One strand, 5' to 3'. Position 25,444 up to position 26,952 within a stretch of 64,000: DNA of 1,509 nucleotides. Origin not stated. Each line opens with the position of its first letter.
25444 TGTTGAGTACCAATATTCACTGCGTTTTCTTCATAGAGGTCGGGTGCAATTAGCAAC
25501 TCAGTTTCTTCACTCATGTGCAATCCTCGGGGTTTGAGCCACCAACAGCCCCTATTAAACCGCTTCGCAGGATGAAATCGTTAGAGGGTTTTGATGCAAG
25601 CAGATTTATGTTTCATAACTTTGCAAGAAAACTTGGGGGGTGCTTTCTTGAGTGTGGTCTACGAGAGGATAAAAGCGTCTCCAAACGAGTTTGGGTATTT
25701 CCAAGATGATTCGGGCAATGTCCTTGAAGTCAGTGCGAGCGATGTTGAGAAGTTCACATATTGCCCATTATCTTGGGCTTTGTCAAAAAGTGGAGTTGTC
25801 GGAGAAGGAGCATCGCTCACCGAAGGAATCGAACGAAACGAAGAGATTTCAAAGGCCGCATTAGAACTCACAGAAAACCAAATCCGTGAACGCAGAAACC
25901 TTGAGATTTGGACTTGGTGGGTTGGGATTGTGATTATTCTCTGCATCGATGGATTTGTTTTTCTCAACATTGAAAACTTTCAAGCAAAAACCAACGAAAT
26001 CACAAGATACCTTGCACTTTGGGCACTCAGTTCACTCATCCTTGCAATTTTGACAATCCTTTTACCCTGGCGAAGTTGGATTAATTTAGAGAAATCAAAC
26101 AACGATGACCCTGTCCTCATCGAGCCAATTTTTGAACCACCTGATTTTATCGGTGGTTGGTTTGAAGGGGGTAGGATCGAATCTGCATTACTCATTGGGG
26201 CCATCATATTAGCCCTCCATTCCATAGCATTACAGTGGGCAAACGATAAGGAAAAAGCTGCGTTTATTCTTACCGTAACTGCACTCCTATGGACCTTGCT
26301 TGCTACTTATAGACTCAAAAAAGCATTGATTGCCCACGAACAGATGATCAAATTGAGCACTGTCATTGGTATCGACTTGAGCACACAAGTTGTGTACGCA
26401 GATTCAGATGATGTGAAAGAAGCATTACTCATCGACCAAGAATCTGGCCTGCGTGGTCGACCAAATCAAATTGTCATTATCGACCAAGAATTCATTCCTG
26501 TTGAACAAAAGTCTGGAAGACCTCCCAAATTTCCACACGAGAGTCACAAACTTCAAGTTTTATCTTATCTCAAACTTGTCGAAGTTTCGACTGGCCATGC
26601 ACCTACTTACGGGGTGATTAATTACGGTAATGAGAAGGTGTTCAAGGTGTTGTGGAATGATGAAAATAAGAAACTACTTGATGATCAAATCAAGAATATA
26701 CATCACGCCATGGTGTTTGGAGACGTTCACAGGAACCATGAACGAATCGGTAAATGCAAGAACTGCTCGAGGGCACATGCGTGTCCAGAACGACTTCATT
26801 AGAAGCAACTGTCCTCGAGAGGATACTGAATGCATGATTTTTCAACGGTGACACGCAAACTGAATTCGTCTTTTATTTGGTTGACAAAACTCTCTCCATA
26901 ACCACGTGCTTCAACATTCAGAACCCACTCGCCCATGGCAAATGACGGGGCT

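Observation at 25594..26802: Orphan Cas4-family nuclease interrupted by a four-helix transmembrane insert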

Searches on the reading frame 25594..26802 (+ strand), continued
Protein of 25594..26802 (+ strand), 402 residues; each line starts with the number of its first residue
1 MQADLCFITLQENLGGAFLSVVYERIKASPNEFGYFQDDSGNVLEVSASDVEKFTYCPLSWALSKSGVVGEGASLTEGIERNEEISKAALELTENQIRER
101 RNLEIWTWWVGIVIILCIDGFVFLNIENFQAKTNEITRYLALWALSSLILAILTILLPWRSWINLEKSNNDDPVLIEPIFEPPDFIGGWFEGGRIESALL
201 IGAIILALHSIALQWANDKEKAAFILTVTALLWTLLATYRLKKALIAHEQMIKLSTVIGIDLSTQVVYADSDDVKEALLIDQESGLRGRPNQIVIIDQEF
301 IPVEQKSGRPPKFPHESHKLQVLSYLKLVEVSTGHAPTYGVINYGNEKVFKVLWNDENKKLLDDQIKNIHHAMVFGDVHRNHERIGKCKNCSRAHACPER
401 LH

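Call 52: find_related_loci(query=A5, collection=genome_contigs, flank=6000)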
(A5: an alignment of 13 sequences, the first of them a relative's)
Query A5 (559 aa) in genome_contigs; peptide patterns used: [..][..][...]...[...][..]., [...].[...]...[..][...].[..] (x = any residue, [..] = any of these).
332 stretches matched a pattern; 312 encode a relative of the query (tblastn E <= 1e-3); the best 80 are kept; 80 distinct loci.
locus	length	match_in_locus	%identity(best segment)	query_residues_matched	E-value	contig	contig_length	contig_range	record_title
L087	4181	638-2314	100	1-559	0e+0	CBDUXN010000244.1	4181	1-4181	MAG TPA_asm: uncultured Thermoplasmata archaeon isolate SRR22302370_concoct_146 genome assembly, contig: ERZ25074855.301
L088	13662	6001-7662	60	4-559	0e+0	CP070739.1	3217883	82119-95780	MAG: Methanomassiliicoccales archaeon isolate bin396 chromosome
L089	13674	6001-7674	58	1-559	0e+0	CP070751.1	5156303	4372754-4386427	MAG: Thermoplasmata archaeon isolate bin33 chromosome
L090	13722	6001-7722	37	16-559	2e-114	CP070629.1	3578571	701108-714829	MAG: Thermoplasmata archaeon isolate bin983 chromosome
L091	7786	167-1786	39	15-558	3e-113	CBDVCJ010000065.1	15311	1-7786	MAG TPA_asm: uncultured Thermoplasmata archaeon isolate SRR22302367_concoct_193 genome assembly, contig: ERZ26661968.179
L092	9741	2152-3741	38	12-559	2e-111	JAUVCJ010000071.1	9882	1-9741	MAG: Thermoplasmatota archaeon isolate CSMAG_268 CSMAG_268_k141_904085_length_9882_cov_6.0000, whole genome shotgun sequ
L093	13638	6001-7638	37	15-559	6e-84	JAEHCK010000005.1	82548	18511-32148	MAG: Thermoplasmata archaeon isolate SG225.bin14 k141_2009740_length_82548_cov_19.6407, whole genome shotgun sequence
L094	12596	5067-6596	31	15-559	1e-81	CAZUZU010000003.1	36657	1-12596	MAG TPA_asm: uncultured archaeon isolate SRP141376_co1_330 genome assembly, contig: NODE_2676_length_36657_cov_3.865854,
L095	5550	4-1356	37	72-558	2e-81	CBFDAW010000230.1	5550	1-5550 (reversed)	MAG TPA_asm: uncultured Thermoplasmata archaeon isolate SRR26215686_concoct_192 genome assembly, contig: ERZ25073477.146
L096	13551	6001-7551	30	15-558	1e-78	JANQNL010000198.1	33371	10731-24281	MAG: Thermoplasmatota archaeon isolate PL23a_bin.128 k99_4663318, whole genome shotgun sequence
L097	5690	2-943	43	24-559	1e-78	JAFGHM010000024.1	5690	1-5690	MAG: Thermoplasmatota archaeon isolate Zod_Metabat.1462 k87_1333545, whole genome shotgun sequence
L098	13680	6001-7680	31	13-559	5e-78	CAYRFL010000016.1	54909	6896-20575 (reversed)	MAG TPA_asm: uncultured archaeon isolate SRP077602_co2_347 genome assembly, contig: NODE_902_length_54909_cov_7.769187,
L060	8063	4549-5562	43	1-559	3e-76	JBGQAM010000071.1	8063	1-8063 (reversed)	MAG: Thermoplasmata archaeon isolate OBJ2_061818_130_30 k141_795209_length_8063_cov_9.5382, whole genome shotgun sequenc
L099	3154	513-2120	32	13-559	3e-76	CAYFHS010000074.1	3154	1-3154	MAG TPA_asm: uncultured archaeon isolate ERP003628_co1_33 genome assembly, contig: NODE_35679_length_3154_cov_11.225234,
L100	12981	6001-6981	44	15-559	1e-74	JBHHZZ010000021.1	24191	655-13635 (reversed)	MAG: Thermoplasmata archaeon isolate K_3_bin.4 NODE_502_length_24191_cov_52.162869, whole genome shotgun sequence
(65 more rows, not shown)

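Call 54: list_cluster_members(proteins=[P0162, P0175, P0186, P0191, P0208, P0212, P0233, P0200, P0166, P0237])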
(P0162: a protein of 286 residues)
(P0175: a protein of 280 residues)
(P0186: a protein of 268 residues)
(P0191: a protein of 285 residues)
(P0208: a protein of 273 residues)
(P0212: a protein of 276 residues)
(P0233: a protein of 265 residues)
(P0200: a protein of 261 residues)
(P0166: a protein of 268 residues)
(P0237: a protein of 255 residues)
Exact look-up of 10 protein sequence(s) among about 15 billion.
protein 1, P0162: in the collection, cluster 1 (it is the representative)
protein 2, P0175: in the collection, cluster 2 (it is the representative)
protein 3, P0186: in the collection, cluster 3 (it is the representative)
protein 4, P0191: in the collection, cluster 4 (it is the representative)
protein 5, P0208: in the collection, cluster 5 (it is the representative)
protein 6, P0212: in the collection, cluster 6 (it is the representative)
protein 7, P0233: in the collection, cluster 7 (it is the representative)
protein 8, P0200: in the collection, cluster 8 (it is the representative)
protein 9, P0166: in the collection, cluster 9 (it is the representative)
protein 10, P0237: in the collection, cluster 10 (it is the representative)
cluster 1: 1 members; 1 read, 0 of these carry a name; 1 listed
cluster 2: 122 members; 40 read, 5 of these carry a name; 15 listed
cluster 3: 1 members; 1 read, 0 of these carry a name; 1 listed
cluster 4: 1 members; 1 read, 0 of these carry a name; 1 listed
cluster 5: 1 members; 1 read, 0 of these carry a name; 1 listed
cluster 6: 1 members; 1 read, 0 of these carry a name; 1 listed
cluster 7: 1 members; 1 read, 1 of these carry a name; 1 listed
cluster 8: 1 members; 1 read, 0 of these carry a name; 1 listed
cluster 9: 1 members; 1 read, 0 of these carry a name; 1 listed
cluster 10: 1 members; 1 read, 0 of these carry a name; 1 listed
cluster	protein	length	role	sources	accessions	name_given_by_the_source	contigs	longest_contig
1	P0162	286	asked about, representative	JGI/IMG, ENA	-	-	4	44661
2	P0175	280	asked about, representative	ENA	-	-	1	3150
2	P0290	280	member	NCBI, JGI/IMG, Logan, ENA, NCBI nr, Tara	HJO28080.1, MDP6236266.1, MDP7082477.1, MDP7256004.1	MAG: Dna2/Cas4 domain-containing protein [Candidatus Poseidoniia archaeon] | CRISPR-associated exonuclease Cas4 | Dna2/Cas4 domain-containing protein [Candidatus Poseidoniia archaeon]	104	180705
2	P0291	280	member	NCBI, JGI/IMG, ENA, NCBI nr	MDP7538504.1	MAG: Dna2/Cas4 domain-containing protein [Candidatus Poseidoniia archaeon] | CRISPR-associated exonuclease Cas4 | Dna2/Cas4 domain-containing protein [Candidatus Poseidoniia archaeon]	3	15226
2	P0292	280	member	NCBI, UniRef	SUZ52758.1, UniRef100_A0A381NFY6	uncharacterized protein METZ01_LOCUS5612 [marine metagenome] | PD-(D/E)XK endonuclease-like domain-containing protein n=1 Tax=marine metagenome ...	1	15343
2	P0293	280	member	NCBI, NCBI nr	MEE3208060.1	MAG: PD-(D/E)XK nuclease family protein [Candidatus Thermoplasmatota archaeon] | PD-(D/E)XK nuclease family protein [Candidatus Thermoplasmatota archaeon]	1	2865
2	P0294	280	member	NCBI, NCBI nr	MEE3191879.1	MAG: PD-(D/E)XK nuclease family protein [Candidatus Thermoplasmatota archaeon] | PD-(D/E)XK nuclease family protein [Candidatus Thermoplasmatota archaeon]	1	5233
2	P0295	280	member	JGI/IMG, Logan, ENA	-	-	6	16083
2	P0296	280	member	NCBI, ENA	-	-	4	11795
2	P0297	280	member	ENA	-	-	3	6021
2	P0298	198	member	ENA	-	-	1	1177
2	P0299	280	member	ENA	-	-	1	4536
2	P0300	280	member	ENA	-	-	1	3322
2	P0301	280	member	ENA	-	-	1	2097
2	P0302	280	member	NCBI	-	-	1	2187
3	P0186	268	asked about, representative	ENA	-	-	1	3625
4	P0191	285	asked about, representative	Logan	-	-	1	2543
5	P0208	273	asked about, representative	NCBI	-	-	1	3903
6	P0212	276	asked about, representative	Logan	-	-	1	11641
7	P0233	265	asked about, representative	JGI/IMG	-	CRISPR-associated exonuclease Cas4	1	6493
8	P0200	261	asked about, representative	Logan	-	-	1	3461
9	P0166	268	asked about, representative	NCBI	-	-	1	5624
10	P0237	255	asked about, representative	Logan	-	-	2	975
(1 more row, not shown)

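Call 55: find_related_loci(query=A2, collection=viral_contigs, flank=5000)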
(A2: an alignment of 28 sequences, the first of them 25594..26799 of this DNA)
Query A2 (402 aa) in viral_contigs; peptide patterns used: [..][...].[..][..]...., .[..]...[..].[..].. (x = any residue, [..] = any of these).
114 stretches matched a pattern, but none encodes a relative of the query by tblastn (E <= 1e-3).

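Call 56: search_dna_similar(query=window:25594-26799:+, collection=phages, mode=protein, max_evalue=0.001, max_rows=15)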
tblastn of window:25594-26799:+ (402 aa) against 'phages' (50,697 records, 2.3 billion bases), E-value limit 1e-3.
No match.

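Call 63: list_cluster_members(proteins=[P0239, P0243, P0246, P0249, P0250, P0251, P0253, P0254, P0258, P0260])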
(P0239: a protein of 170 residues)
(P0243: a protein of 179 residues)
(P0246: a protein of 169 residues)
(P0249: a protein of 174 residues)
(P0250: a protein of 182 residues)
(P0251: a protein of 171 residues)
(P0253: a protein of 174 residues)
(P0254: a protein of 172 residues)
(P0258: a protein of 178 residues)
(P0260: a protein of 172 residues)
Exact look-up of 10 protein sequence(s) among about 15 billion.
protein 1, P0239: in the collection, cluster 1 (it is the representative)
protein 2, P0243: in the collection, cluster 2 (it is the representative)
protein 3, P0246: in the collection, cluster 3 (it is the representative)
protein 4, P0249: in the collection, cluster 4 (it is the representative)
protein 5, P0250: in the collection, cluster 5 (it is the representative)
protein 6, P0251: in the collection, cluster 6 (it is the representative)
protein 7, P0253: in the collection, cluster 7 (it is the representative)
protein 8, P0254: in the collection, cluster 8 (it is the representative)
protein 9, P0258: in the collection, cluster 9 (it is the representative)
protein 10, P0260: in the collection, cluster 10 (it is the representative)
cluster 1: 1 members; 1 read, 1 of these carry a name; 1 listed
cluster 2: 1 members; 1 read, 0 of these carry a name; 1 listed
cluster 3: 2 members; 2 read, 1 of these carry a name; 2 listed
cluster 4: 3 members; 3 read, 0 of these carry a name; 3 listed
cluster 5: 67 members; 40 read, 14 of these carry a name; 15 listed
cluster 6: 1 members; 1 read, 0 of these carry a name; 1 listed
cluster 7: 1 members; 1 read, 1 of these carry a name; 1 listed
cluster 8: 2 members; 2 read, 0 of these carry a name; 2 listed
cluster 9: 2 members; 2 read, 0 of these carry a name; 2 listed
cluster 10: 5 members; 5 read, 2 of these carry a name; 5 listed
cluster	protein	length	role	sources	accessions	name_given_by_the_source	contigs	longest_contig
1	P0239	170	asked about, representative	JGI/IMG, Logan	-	CRISPR-associated exonuclease Cas4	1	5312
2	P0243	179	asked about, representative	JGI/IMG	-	-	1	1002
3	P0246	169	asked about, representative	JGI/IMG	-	CRISPR-associated exonuclease Cas4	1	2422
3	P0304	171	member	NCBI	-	-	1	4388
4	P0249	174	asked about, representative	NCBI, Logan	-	-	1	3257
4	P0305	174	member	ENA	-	-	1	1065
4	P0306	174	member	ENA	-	-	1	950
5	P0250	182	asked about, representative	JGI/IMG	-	CRISPR-associated exonuclease Cas4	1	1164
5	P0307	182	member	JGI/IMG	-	CRISPR-associated exonuclease Cas4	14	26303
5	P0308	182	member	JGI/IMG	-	CRISPR-associated exonuclease Cas4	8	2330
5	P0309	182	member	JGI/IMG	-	CRISPR-associated exonuclease Cas4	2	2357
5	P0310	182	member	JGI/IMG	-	CRISPR-associated protein Cas4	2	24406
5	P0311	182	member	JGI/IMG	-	CRISPR-associated exonuclease Cas4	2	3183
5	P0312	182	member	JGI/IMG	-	CRISPR-associated exonuclease Cas4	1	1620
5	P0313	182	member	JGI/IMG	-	CRISPR-associated exonuclease Cas4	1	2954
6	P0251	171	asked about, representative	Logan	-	-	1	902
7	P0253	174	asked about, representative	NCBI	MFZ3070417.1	MAG: Dna2/Cas4 domain-containing protein [Anaerolineaceae bacterium]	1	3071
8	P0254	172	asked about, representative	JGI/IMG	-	-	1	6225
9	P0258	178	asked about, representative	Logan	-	-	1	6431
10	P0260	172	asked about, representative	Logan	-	-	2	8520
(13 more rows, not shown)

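Call 71: search_protein_families(library=padloc, proteins=[window:25594-26799:+, L058:5185-6000:+, L074:3420-6026:+], max_evalue=0.001)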
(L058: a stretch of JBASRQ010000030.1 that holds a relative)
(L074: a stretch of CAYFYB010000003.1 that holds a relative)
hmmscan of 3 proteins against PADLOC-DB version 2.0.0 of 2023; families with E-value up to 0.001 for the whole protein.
window:25594-26799:+ (402 aa): 16 families
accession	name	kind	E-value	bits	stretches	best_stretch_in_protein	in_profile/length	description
PDLC01250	Cas4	-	8.2e-13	47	1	266-397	43-167/168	"CAS-I,CAS-II,CAS-III,CAS-IV,CAS-V,CAS-VI; acquisition_associated"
PDLC01447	Cas4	-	9.1e-13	47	1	285-399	53-159/161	"CAS-I,CAS-II,CAS-III,CAS-IV,CAS-V,CAS-VI; acquisition_associated"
PDLC00943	Cas4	-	1.4e-12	45.9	1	252-398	32-179/180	CRISPR-associated protein Cas4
PDLC01611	Cas4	-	2e-12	45.7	1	297-397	61-156/158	"CAS-I,CAS-II,CAS-III,CAS-IV,CAS-V,CAS-VI; acquisition_associated"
PDLC00944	Cas4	-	3.5e-12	44.9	1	275-397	56-176/177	Cas4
PDLC02035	Cas4d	-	1.1e-09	36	1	271-397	50-174/196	-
PDLC02034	Cas4d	-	4.3e-09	34.3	1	272-397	58-180/192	-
PDLC02067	Cas1b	-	8e-09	32.8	1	269-397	40-174/533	-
PDLC02083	Cas4_II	-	2.2e-08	32.8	1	284-400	71-186/186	-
PDLC01773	Cas4c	-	3.1e-08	31.3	1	279-398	79-194/229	-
PDLC00060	DruK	-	1.6e-06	25.7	1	276-376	133-233/347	PD-(D/E)XK nuclease superfamily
PDLC01771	Cas4b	-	3.8e-06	25.2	1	315-397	78-158/162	-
PDLC02085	Cas4a2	-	3.9e-05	22.1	1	264-398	40-162/166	-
PDLC00059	DruK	-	0.00021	18.6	1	270-397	110-234/326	PD-(D/E)XK nuclease superfamily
PDLC02086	Cas4b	-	0.00026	19.1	1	314-397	77-159/161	-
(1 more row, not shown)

L058:5185-6000:+ (271 aa): 0 families

L074:3420-6026:+ (868 aa): 21 families
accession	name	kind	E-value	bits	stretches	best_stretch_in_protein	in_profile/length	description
PDLC02614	DrmC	-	5.2e-24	82.8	2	387-494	27-125/153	DrmC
PDLC02597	DrmC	-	8e-20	69.7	2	609-719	126-232/242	DrmC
PDLC02585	DrmC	-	6e-18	63.3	2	377-491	101-215/253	DrmC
PDLC02616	DrmC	-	4.7e-17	60.3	2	609-720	112-213/224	DrmC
PDLC02606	DrmC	-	1.9e-16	58.3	2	376-494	29-147/182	DrmC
PDLC02609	DrmC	-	2.8e-16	58.2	2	386-490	101-202/241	DrmC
PDLC02588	DrmC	-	2.8e-16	57.9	2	386-493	109-216/256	DrmC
PDLC02595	DrmC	-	1.1e-15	56.1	2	604-707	145-244/269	DrmC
PDLC03922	MkoB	-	3.2e-15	54.4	2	370-505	300-426/610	-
PDLC02607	DrmC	-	3.4e-14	50.8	2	387-494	116-227/265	DrmC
PDLC02612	DrmC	-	4.9e-14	50.4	2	408-493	120-197/235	DrmC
PDLC02611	DrmC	-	3.5e-12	44.7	2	388-522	3-127/138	DrmC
PDLC02589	DrmC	-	2.9e-11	41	2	610-719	141-250/264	DrmC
PDLC02605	DrmC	-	7.6e-11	40.1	2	610-719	146-256/270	DrmC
PDLC02587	DrmC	-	1.3e-09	35.5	1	660-721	193-254/267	DrmC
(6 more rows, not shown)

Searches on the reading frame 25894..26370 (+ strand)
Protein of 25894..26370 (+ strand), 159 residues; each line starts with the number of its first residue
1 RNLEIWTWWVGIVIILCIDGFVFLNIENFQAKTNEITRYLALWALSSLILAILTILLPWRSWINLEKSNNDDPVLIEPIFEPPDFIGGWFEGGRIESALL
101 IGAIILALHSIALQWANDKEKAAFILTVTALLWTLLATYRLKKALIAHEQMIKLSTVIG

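Call 58: search_protein_families(library=pfam, proteins=[window:25894-26370:+], max_evalue=0.01)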
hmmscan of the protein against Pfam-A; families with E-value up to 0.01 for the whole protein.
window:25894-26370:+ (159 aa): 0 families
